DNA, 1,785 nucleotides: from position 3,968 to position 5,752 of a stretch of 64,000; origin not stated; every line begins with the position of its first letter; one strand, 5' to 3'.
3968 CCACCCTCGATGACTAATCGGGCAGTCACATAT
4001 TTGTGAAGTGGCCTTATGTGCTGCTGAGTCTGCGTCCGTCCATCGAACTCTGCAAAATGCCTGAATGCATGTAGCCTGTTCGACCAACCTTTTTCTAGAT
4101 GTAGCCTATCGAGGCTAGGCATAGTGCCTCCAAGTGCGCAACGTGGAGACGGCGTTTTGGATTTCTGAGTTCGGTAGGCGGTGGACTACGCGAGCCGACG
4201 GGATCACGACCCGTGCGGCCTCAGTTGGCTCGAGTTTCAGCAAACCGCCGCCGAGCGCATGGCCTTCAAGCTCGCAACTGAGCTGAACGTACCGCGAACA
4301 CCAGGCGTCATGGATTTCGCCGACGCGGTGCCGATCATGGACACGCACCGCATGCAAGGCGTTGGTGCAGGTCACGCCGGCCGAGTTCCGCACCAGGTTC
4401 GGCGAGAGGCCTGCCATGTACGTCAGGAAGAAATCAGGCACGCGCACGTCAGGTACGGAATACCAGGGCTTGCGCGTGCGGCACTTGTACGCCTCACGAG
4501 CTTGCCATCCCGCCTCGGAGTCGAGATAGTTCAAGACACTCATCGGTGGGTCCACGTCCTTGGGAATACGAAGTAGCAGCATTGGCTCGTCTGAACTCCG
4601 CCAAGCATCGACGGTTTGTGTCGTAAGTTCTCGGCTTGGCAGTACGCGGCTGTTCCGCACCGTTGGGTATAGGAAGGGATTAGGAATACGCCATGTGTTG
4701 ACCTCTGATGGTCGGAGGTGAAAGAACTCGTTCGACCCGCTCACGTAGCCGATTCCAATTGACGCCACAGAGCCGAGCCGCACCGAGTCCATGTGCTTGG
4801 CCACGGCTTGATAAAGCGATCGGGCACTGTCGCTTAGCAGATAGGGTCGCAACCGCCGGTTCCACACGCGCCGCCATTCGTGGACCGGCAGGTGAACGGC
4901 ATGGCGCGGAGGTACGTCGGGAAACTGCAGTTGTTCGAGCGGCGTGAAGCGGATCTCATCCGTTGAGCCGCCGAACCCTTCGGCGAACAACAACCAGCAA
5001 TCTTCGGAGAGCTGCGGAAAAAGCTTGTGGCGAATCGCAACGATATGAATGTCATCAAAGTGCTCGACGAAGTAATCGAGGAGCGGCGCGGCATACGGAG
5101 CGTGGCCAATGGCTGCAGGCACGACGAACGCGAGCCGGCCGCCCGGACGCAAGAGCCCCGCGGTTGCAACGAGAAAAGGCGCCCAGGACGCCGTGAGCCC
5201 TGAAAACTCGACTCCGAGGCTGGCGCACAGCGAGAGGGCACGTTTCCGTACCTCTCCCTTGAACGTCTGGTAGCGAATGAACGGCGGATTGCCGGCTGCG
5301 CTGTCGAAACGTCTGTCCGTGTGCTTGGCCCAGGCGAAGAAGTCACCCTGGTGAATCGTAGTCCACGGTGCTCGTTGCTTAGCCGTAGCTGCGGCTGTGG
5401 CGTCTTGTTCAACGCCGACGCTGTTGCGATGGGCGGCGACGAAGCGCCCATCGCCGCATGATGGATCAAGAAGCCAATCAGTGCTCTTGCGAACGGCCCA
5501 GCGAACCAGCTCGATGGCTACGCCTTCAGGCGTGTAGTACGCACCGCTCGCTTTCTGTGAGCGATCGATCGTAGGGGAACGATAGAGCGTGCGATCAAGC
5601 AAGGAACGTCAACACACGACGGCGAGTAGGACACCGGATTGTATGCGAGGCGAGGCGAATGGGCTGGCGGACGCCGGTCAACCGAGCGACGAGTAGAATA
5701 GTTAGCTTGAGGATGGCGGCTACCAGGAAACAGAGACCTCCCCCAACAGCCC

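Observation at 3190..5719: Low-GC island with a gamma-class N6-adenine MTase translationally coupled to a putative restriction endonuclease (Type II R-M)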

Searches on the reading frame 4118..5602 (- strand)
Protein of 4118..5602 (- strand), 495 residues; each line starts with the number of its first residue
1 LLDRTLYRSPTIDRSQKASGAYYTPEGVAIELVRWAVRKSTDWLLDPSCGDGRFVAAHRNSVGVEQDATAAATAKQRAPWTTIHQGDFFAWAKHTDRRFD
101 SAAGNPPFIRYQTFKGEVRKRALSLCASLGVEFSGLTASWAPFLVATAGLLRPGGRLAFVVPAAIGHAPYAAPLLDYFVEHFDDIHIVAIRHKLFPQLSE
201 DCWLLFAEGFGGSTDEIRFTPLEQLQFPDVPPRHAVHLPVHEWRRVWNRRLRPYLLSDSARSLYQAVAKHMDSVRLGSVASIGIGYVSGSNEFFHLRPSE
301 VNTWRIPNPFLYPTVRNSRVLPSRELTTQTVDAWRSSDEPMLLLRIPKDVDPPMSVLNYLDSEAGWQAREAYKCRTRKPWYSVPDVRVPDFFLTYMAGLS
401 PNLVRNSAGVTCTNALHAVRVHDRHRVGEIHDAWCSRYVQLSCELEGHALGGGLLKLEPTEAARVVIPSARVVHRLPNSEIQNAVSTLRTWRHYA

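Call 6: search_protein_families(library=pfam, proteins=[window:4118-5602:-], max_evalue=1)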
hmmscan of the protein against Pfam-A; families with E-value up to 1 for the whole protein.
window:4118-5602:- (495 aa): 4 families
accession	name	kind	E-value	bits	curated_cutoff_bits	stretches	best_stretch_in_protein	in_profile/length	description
PF22837.1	M_Eco57I_C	-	7e-10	39.2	27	1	262-467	17-222/283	Type II methyltransferase M.Eco57I, C-terminal domain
PF02384.22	N6_Mtase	-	1.8e-05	24.7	20.4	1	15-67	21-73/311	N-6 DNA Methylase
PF07669.17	Eco57I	-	2.9e-05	24.6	25.3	1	87-190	64-165/171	Eco57I restriction-modification methylase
PF08241.18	Methyltransf_11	-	0.078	14.1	21.2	0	45-100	1-62/95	Methyltransferase domain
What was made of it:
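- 4115..5602 (-): DNA methyltransferase gene, 495 aa. TTG start at 5602-5600 and TAG stop at 4117-4115. Gamma-class N6-adenine type with a C-terminal Eco57I-M-like target-recognition domain. Pfam M_Eco57I_C 7e-10 (res 262-467), N6_Mtase 1.8e-5, Eco57I 2.9e-5 (call 6).
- On Type II restriction-modification system (separate M and R genes): Pfam N6_Mtase and M_Eco57I_C (call 6).
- Pfam M_Eco57I_C and N6_Mtase both score above their gathering cutoffs (call 6).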

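Call 7: search_protein_families(library=ncbifam, proteins=[window:4118-5602:-], max_evalue=1)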
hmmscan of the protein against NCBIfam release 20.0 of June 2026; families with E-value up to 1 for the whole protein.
window:4118-5602:- (495 aa): 3 families
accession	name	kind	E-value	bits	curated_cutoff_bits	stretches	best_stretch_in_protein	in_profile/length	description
NF047738.1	antiphage_MADS2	equivalog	0.00013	20.4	720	1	17-66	308-357/654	methylation-associated defense system DNA methyltransferase MAD2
TIGR02987.1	met_A_Alw26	exception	0.001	17.9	353.5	1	17-57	1-48/523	Alw26I/Eco31I/Esp3I family type II restriction adenine-specific DNA-methyltransferase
NF047853.1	tRm6a37MtseTrmN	equivalog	0.0036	17.1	350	1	34-121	37-136/244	tRNA(1)(Val) (adenine(37)-N(6))-methyltransferase TrmN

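Call 8: search_protein_families(library=padloc, proteins=[window:4118-5602:-], max_evalue=1)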
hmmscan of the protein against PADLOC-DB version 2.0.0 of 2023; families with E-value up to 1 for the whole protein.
window:4118-5602:- (495 aa): 33 families (the best 25 are shown)
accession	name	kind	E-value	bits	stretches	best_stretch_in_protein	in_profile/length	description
PDLC03267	MTase_II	-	4.5e-93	311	1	15-474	9-482/539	Type II methyltransferase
PDLC03301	MTase_II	-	4.5e-59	198.6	1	15-474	70-541/604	Type II methyltransferase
PDLC03222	MTase_II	-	4.1e-16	56.7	2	271-475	387-587/602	Type II methyltransferase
PDLC03248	MTase_II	-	2.2e-14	51.1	2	15-181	4-167/521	Type II methyltransferase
PDLC04134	mad2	-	2.3e-14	51.1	1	16-219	267-456/492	mads_2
PDLC03328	MTase_II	-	2.3e-14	50.8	2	276-465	296-500/587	Type II methyltransferase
PDLC03258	MTase_II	-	3.5e-14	50.7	1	16-187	19-180/366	Type II methyltransferase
PDLC03331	MTase_II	-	3.8e-11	40.4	1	16-431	26-447/541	Type II methyltransferase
PDLC03293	MTase_II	-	1.9e-10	38.1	1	13-164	10-165/427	Type II methyltransferase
PDLC03719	oMTase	-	3.4e-09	34.2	1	18-179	24-183/387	orphan methyltransferase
PDLC03282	MTase_II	-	2.9e-06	24.9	1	17-167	11-143/386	Type II methyltransferase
PDLC03335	MTase_II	-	4.2e-06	23.7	2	95-191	191-285/607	Type II methyltransferase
PDLC03313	MTase_II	-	4.9e-05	20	1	80-190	128-232/563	Type II methyltransferase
PDLC03021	MTase_I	-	5.5e-05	20.2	1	16-88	160-228/491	Type I methyltransferase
PDLC03227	MTase_II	-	9.3e-05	19.5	1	80-195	110-223/494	Type II methyltransferase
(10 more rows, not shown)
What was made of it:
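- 4115..5602 (-): PADLOC MTase_II PDLC03267 4.5e-93 over res 15-474 (call 8).
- On Type II restriction-modification system (separate M and R genes): PADLOC MTase_II 4.5e-93 (call 8).
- A PADLOC Type II MTase model matches the full length at 4.5e-93 (call 8).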

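Call 9: search_protein_families(library=phrogs, proteins=[window:4118-5602:-], max_evalue=1)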
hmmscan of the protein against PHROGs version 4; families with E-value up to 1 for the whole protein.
window:4118-5602:- (495 aa): 18 families
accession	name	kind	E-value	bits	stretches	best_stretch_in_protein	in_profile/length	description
phrog_9133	-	unknown function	1.6e-11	43.8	1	15-164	730-857/1259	-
phrog_3820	-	other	3.6e-08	33.8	1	16-113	45-143/255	DNA methyltransferase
phrog_24008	-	DNA, RNA and nucleotide metabolism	7.5e-07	28.4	1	11-109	64-163/1006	helicase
phrog_2713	-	unknown function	1.4e-06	28.6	1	15-207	187-395/520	-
phrog_1685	-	unknown function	4.2e-06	25.2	1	20-110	93-189/2278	-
phrog_5172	-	unknown function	9.8e-06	25.5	1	20-108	21-103/377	-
phrog_6263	-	other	4.1e-05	23.4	1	16-109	389-482/548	DNA methyltransferase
phrog_5143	-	unknown function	0.0001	20.4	1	21-122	1802-1904/2204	-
phrog_16674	-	other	0.00012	20.9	2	13-56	398-444/1364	DNA methyltransferase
phrog_11801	-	other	0.0059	14.7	1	44-110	170-242/2269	DNA methyltransferase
phrog_1600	-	other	0.012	15.2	0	93-192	124-217/489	DNA methyltransferase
phrog_10691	-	unknown function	0.013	12.9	1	14-108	2351-2447/3925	-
phrog_10089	-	moron, auxiliary metabolic gene and host takeover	0.028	12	1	44-117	1690-1769/4647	DarB-like antirestriction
phrog_799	-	other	0.037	14.2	1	22-125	215-306/458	DNA methyltransferase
phrog_6380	-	other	0.038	13.9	1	13-108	15-136/382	DNA methyltransferase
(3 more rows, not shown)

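Call 21: search_solved_structures(query=window:4118-5602:-, max_evalue=0.01)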
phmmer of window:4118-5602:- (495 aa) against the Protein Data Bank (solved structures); distinct sequences matched with E-value up to 0.01: 4.
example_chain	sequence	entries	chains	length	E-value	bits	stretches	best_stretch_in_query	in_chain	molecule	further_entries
2ibs_A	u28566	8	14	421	9e-07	30.9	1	17-164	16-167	Modification methylase TaqI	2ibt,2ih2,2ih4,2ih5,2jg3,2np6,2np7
1aqj_A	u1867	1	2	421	1.1e-06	30.7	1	17-164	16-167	ADENINE-N6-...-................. TAQI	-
1aqi_A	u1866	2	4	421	1.1e-06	30.7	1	17-164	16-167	ADENINE-N6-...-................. TAQI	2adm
1g38_A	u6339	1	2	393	4.7e-06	28.6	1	33-164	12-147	MODIFICATION METHYLASE TAQI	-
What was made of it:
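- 5270..5545 (-): MTase catalytic-domain motifs in gamma order: motif X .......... (res 20-29, nt 5545-5516), motif I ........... (res 44-54, nt 5473-5441), motif IV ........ (res 104-111, nt 5293-5270). The order X-I-IV fits the M.TaqI match (call 21).
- On Gamma-class N6-adenine DNA MTase: Inferred from the NPPF motif and M.TaqI homology (call 21).
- M.TaqI matches at 9e-7 (call 21).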
